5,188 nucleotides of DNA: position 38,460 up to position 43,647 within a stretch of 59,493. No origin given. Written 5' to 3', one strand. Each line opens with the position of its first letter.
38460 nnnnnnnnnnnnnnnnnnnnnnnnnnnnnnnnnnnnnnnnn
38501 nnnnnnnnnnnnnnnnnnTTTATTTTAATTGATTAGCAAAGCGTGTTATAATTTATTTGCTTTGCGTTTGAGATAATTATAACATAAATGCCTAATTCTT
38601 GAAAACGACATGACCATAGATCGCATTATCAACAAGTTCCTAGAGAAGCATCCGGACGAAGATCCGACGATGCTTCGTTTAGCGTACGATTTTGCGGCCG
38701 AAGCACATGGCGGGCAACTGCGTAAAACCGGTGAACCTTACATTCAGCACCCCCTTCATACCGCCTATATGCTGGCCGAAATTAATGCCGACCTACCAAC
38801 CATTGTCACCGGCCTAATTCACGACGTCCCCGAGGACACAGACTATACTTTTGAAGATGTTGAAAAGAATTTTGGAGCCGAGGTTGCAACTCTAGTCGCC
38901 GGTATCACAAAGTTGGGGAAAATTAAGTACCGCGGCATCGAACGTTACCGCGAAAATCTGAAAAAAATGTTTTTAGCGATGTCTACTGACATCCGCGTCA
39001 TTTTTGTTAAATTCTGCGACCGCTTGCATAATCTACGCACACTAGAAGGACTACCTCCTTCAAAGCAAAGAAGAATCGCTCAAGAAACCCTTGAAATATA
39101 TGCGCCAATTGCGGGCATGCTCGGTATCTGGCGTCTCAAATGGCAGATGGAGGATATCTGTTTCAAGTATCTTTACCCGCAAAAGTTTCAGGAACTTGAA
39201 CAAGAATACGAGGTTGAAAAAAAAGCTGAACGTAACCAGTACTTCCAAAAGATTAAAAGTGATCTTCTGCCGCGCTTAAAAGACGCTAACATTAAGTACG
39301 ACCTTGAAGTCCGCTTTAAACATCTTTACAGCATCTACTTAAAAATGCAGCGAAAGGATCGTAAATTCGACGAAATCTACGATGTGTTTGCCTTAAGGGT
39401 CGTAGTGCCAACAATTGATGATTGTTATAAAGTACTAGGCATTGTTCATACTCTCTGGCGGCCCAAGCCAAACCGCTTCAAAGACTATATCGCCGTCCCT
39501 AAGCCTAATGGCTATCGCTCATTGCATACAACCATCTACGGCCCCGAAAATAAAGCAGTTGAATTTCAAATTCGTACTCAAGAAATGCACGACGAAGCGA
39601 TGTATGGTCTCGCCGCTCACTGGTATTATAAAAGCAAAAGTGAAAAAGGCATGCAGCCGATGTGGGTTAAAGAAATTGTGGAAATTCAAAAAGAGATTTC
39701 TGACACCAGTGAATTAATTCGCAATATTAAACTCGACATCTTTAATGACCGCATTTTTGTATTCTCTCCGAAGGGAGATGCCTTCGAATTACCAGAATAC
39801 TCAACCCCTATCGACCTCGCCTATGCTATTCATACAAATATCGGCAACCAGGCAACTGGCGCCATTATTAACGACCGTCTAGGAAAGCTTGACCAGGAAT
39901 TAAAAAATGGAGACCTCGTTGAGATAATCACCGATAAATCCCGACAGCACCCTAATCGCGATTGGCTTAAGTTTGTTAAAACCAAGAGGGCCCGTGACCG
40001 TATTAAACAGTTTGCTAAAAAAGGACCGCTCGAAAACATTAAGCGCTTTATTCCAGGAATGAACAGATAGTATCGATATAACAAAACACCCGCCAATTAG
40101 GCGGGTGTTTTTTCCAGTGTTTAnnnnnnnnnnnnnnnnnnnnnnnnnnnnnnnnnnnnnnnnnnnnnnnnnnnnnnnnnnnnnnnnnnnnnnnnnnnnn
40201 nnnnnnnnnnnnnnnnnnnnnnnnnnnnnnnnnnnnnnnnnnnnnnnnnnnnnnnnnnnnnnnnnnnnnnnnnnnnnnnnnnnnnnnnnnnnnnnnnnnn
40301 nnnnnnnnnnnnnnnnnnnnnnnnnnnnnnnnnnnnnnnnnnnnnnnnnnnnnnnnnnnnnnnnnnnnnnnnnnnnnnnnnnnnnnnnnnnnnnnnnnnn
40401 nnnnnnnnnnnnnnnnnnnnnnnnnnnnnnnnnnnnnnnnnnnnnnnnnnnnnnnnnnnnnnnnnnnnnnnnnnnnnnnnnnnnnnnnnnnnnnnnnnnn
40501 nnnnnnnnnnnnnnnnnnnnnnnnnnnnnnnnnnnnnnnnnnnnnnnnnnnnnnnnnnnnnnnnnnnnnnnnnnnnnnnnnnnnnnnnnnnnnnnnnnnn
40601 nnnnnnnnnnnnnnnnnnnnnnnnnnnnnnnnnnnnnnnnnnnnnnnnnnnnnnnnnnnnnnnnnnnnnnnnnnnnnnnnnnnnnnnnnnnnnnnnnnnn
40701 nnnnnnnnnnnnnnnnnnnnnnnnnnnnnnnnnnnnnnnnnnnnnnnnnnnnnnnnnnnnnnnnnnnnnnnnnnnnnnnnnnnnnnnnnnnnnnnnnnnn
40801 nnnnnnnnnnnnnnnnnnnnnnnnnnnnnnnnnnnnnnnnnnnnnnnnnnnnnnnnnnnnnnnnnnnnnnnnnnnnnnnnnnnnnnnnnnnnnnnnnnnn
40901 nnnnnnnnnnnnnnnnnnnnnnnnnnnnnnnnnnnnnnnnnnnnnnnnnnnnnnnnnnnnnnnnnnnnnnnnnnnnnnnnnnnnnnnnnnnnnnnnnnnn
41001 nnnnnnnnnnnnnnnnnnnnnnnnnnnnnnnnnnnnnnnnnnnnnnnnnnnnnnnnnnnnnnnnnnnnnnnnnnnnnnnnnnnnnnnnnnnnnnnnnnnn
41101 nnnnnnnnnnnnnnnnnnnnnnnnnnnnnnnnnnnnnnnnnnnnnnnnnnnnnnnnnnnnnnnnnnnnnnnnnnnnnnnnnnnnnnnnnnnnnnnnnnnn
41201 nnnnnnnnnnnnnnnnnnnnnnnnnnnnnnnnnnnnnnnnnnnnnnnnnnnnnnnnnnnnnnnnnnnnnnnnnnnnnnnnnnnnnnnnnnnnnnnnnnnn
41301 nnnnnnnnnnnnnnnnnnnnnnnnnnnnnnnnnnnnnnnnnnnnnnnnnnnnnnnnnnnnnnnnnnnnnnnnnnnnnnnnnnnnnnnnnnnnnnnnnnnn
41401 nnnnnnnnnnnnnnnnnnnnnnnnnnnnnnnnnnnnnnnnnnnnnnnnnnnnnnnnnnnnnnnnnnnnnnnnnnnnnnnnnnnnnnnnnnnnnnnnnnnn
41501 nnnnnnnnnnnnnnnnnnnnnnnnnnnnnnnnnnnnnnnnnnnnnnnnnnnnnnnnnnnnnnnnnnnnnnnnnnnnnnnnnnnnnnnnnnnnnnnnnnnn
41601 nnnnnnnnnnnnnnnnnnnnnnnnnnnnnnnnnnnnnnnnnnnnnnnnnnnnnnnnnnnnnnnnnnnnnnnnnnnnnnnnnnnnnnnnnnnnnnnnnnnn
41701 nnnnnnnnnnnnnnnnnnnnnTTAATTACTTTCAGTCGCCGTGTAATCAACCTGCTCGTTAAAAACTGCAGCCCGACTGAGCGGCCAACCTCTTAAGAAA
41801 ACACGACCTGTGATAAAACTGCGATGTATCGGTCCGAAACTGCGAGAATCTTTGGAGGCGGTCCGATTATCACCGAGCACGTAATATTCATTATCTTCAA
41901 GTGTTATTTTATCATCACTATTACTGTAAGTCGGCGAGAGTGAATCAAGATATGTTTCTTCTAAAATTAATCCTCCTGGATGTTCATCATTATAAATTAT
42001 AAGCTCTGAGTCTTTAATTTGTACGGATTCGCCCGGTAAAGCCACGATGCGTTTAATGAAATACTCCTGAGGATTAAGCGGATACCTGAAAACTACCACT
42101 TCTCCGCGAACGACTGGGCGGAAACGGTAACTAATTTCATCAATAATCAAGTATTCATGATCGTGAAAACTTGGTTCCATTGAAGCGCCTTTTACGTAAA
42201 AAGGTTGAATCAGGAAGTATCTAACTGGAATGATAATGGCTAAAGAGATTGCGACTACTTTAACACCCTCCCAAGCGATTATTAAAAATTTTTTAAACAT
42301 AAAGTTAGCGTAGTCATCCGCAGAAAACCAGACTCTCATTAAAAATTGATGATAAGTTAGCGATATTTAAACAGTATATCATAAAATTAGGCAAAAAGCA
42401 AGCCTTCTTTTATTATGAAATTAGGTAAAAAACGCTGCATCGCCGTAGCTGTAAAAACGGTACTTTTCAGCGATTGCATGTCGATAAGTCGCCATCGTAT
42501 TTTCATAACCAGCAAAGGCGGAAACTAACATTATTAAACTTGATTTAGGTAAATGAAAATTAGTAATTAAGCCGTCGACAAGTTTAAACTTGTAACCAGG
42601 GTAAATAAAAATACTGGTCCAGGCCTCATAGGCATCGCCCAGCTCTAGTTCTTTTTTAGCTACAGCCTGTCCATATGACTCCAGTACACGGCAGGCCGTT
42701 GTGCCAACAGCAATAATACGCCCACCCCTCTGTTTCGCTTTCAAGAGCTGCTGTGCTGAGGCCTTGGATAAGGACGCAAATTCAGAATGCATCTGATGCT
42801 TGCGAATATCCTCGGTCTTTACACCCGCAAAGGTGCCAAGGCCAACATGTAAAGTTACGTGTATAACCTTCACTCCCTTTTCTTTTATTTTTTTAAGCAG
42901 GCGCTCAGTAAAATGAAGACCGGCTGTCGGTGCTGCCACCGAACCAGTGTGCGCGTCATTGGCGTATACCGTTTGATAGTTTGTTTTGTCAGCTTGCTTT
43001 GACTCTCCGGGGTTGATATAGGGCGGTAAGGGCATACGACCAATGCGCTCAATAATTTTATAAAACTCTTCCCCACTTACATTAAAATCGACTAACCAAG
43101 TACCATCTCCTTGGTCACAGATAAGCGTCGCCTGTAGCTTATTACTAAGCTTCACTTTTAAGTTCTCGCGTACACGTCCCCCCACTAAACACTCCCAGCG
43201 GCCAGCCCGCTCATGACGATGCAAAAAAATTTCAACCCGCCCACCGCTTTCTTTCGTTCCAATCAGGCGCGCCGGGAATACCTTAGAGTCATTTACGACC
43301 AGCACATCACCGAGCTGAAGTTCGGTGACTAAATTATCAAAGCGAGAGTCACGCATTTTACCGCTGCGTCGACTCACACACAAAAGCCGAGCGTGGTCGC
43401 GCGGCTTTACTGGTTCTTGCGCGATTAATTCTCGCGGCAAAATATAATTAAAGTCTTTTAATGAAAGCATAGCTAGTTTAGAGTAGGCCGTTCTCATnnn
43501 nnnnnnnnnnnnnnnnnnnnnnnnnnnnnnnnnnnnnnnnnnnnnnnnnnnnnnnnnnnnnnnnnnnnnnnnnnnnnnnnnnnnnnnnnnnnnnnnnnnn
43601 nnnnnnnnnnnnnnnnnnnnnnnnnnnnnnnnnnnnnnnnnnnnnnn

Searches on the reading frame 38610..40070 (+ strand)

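Call 7: search_protein_families(library=pfam, proteins=[window:38610-40070:+], max_evalue=0.001)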
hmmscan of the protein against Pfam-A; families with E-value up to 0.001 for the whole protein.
window:38610-40070:+ (486 aa): 4 families
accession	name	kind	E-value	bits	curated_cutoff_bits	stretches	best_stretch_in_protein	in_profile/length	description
PF13328.12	HD_4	-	1.6e-46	158.4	27.2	1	25-174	1-156/156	HD domain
PF04607.23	RelA_SpoT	-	1e-43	148.6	27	1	235-344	2-112/113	Region found in RelA / SpoT proteins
PF02824.27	TGS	-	5.2e-19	68.5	22.2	1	382-441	1-60/60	TGS domain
PF01966.28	HD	-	4.1e-08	33.9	22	1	44-141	1-115/116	HD domain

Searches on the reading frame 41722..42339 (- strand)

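Call 8: search_protein_families(library=pfam, proteins=[window:41722-42339:-], max_evalue=0.001)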
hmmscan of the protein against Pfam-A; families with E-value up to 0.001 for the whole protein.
window:41722-42339:- (205 aa): 2 families
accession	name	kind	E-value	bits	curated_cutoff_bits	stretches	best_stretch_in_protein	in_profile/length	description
PF10502.14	Peptidase_S26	-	1e-40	139.9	22.9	1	24-185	3-168/168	Signal peptidase, peptidase S26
PF00717.28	Peptidase_S24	-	2.7e-05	24.3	23.3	1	48-108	39-91/116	Peptidase S24-like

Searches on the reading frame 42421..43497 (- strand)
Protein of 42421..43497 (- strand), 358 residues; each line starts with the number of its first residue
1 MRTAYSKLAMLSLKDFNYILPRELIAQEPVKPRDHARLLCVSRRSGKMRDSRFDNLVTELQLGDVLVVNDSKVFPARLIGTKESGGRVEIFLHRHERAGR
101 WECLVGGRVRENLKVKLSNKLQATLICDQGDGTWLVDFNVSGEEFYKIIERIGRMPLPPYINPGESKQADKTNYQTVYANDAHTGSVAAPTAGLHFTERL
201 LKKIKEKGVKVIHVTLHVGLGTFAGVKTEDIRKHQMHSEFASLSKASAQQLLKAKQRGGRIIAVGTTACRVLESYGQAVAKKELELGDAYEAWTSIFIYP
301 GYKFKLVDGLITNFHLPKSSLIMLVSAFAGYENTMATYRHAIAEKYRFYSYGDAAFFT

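Call 8: search_protein_families(library=pfam, proteins=[window:42421-43497:-], max_evalue=0.001)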
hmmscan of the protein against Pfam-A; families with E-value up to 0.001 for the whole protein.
window:42421-43497:- (358 aa): 1 family
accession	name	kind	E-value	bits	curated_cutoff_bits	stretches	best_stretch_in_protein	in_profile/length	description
PF02547.20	Queuosine_synth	-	2.4e-128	428.3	25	1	13-356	1-321/322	Queuosine biosynthesis protein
